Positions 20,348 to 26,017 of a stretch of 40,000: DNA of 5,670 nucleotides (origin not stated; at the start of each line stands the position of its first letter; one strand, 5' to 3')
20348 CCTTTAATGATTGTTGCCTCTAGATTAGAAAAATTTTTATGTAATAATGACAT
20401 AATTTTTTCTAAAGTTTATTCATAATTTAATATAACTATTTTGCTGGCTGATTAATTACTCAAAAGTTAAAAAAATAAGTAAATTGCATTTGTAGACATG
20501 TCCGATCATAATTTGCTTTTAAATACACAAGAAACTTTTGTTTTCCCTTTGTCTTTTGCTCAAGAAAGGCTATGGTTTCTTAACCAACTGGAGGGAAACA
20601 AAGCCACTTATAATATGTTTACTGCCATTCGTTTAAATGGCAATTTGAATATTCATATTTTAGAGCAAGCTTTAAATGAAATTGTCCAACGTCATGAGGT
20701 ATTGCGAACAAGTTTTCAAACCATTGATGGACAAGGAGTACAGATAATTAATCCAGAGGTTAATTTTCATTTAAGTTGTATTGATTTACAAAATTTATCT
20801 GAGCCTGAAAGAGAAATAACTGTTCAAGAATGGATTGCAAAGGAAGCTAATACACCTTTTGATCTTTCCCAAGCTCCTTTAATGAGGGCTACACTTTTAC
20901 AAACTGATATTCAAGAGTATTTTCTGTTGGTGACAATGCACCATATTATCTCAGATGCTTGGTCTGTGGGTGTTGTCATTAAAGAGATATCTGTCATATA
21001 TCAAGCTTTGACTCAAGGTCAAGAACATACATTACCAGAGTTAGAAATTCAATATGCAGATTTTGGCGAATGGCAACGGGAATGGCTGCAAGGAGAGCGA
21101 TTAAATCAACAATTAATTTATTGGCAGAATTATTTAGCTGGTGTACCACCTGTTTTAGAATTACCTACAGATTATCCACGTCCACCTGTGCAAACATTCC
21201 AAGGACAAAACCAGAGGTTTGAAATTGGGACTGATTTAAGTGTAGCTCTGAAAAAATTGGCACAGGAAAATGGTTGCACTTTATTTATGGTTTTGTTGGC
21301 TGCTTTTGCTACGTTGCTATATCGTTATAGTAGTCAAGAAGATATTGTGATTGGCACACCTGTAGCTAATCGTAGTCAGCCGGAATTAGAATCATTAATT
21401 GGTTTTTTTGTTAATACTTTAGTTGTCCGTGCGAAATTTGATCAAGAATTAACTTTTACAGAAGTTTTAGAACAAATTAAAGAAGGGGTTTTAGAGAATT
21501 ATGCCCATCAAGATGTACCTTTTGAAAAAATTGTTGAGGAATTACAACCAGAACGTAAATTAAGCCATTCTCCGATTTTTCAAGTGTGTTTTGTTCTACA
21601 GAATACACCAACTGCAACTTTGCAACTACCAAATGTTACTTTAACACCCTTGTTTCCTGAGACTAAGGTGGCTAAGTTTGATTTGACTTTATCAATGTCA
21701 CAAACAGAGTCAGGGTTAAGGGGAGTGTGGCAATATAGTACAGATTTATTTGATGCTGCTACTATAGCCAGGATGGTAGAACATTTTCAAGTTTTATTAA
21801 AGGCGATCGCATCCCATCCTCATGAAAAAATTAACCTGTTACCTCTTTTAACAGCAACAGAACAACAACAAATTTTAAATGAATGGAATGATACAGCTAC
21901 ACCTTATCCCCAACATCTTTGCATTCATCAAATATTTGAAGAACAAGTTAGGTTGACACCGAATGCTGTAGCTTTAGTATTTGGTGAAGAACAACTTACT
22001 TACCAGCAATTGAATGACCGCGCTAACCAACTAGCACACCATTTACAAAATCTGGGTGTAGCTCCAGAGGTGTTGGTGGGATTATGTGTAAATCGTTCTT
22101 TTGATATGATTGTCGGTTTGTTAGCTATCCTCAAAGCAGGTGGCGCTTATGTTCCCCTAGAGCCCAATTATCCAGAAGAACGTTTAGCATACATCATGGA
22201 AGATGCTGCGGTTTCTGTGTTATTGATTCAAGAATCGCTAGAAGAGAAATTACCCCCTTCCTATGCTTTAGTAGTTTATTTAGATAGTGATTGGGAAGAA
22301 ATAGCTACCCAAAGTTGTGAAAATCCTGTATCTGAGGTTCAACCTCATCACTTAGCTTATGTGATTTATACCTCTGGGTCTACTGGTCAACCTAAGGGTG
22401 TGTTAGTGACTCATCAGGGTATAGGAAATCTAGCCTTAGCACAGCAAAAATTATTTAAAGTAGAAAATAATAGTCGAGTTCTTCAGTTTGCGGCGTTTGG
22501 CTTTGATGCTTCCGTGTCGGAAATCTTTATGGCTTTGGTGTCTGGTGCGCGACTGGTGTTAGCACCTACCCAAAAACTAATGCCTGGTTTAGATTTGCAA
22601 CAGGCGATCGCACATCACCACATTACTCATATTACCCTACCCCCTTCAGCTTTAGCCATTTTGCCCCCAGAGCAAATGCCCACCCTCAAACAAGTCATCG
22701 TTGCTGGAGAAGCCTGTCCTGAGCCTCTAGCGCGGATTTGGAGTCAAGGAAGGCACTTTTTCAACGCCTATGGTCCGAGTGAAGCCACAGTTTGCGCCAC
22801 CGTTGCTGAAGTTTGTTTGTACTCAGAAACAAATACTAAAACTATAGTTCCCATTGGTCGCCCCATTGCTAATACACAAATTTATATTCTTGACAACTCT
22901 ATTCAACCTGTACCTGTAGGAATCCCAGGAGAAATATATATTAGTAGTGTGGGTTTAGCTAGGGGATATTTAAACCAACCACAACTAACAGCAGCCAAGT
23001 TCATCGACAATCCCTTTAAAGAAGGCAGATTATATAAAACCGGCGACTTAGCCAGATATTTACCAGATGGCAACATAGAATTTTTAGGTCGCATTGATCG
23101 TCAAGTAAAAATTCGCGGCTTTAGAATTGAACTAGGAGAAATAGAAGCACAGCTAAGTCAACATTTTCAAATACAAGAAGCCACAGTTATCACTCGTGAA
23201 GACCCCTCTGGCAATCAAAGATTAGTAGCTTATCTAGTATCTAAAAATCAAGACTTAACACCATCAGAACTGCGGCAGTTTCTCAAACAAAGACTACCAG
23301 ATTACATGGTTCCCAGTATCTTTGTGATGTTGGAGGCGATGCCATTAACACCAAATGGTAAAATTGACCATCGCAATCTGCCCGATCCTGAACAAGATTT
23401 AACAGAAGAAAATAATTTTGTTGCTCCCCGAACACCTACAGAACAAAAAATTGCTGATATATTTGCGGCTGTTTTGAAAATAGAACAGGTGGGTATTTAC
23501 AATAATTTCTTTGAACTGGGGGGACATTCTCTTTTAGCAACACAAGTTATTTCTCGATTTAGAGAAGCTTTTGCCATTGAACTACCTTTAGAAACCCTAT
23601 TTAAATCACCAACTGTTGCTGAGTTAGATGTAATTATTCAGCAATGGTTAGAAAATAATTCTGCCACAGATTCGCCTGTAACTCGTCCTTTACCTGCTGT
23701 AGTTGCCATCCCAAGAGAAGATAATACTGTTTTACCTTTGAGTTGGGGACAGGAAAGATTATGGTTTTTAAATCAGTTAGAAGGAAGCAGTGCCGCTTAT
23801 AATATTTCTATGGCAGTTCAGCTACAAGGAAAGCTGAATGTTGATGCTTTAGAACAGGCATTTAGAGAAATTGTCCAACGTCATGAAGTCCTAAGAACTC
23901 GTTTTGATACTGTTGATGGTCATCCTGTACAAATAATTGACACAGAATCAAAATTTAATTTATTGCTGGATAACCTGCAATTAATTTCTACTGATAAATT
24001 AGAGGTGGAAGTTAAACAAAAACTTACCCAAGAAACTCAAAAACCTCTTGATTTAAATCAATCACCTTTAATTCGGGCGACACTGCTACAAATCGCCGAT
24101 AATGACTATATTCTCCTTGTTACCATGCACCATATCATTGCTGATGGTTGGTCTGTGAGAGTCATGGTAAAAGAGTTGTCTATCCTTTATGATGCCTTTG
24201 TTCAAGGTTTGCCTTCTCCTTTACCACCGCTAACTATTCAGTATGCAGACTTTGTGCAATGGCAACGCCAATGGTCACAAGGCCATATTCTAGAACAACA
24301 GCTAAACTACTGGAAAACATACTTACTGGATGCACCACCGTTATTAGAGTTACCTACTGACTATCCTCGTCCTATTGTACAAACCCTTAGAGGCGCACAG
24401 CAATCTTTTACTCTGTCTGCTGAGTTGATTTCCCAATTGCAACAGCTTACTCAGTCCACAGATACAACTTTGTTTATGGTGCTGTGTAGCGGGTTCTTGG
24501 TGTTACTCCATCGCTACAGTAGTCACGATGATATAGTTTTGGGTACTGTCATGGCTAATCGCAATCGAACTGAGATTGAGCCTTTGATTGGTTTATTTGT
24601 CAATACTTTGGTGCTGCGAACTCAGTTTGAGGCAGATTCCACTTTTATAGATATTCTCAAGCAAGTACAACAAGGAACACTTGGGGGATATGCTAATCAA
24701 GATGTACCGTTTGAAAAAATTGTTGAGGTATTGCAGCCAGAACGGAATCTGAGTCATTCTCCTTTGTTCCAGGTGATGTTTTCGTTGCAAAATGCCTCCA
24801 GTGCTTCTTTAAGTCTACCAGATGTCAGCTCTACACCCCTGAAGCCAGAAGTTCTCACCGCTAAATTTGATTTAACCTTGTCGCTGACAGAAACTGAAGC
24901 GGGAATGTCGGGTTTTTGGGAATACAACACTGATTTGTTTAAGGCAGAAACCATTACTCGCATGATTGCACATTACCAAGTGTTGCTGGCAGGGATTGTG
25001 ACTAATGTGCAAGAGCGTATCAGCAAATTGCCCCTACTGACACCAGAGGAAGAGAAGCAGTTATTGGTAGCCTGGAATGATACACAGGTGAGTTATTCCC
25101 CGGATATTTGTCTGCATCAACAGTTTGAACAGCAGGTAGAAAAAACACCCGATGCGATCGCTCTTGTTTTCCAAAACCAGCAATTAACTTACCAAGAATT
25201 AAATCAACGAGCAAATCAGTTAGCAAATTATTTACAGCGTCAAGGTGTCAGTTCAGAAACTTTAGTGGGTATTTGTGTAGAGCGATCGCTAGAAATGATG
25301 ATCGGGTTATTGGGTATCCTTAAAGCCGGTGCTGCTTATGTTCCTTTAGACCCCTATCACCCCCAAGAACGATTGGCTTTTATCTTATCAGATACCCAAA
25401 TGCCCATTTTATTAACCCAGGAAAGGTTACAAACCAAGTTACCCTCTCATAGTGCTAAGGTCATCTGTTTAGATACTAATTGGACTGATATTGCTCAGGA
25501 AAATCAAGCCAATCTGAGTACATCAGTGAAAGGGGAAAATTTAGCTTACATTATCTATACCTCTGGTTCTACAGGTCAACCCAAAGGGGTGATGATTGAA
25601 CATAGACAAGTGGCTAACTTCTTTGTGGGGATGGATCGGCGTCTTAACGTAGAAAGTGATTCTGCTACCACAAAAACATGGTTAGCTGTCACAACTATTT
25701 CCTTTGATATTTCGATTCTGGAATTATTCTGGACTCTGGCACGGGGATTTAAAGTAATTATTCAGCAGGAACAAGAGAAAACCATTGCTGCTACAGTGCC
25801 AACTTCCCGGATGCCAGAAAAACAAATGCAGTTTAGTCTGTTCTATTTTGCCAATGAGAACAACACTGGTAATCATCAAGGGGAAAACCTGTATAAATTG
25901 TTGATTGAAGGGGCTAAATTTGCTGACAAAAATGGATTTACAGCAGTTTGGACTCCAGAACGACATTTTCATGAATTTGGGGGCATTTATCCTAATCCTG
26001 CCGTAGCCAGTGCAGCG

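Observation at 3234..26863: Three paralogous LLM monooxygenase domains in three different positions of one assembly line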

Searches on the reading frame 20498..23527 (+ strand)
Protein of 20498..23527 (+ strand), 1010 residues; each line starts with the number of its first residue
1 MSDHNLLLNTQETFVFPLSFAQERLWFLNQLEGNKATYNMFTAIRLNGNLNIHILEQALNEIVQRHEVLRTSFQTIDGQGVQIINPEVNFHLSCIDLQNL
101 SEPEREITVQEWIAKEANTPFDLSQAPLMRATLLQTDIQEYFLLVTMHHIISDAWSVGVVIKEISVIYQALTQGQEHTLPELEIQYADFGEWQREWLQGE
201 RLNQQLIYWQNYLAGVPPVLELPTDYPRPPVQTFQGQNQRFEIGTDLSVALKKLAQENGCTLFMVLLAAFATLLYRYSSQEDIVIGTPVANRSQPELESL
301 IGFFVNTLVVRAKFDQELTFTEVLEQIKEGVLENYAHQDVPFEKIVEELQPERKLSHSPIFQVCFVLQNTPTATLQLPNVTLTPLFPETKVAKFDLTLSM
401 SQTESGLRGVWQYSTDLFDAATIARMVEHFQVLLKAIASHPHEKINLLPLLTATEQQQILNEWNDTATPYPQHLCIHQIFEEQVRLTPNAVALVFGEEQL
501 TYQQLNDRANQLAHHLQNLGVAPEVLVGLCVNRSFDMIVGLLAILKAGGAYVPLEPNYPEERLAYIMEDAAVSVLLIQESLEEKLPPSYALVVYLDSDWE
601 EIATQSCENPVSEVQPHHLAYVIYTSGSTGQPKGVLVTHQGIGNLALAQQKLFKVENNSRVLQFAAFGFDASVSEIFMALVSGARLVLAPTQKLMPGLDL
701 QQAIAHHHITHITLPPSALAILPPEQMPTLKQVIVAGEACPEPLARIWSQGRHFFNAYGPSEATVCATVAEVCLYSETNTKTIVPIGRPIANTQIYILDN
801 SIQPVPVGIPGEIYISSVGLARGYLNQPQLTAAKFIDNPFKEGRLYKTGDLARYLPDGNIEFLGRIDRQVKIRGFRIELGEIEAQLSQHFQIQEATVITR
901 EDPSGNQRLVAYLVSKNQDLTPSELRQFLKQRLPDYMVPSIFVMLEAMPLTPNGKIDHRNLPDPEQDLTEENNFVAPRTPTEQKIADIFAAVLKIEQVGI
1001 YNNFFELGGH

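Call 12: search_protein_families(library=pfam, proteins=[window:20498-23527:+], max_evalue=0.01)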
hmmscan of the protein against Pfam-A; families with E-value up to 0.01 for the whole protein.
window:20498-23527:+ (1010 aa): 3 families
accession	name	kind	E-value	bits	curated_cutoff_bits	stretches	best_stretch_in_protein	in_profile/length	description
PF00668.25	Condensation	-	1.2e-126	423.5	30.6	1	16-460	5-456/456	Condensation domain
PF00501.34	AMP-binding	-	4.4e-87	292.8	29.9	1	480-825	1-384/384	AMP-binding enzyme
PF13193.12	AMP-binding_C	-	2.8e-14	54.2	24.5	1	881-955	1-76/76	AMP-binding enzyme C-terminal domain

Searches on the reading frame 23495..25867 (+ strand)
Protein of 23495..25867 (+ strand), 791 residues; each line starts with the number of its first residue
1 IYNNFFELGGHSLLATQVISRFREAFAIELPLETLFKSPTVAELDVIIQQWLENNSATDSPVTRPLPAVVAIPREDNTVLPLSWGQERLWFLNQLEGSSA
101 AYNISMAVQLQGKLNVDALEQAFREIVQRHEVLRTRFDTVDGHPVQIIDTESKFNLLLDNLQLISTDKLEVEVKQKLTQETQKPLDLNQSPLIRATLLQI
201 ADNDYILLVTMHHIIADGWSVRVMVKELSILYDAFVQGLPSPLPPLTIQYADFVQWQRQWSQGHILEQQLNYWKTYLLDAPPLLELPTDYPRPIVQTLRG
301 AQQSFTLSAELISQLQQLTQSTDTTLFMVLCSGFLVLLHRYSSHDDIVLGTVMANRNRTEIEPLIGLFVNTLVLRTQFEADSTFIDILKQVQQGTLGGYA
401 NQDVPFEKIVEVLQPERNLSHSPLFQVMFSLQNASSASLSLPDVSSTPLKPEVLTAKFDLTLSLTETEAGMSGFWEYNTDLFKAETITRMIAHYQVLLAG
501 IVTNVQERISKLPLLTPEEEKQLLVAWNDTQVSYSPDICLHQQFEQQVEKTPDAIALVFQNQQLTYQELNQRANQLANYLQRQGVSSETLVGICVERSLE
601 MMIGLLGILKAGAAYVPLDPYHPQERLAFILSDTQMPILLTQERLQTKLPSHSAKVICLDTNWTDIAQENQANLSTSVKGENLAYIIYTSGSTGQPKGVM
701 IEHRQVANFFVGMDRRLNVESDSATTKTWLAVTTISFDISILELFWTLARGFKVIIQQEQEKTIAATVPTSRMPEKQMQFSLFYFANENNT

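Call 12: search_protein_families(library=pfam, proteins=[window:23495-25867:+], max_evalue=0.01)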
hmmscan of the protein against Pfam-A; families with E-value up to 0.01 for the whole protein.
window:23495-25867:+ (791 aa): 3 families
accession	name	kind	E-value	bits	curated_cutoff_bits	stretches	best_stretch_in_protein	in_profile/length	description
PF00668.25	Condensation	-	4.4e-120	401.9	30.6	1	78-524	3-456/456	Condensation domain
PF00501.34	AMP-binding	-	6.4e-58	196.8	29.9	1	544-762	1-242/384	AMP-binding enzyme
PF00550.31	PP-binding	-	3.8e-11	43.5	20.8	1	4-44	23-63/67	Phosphopantetheine attachment site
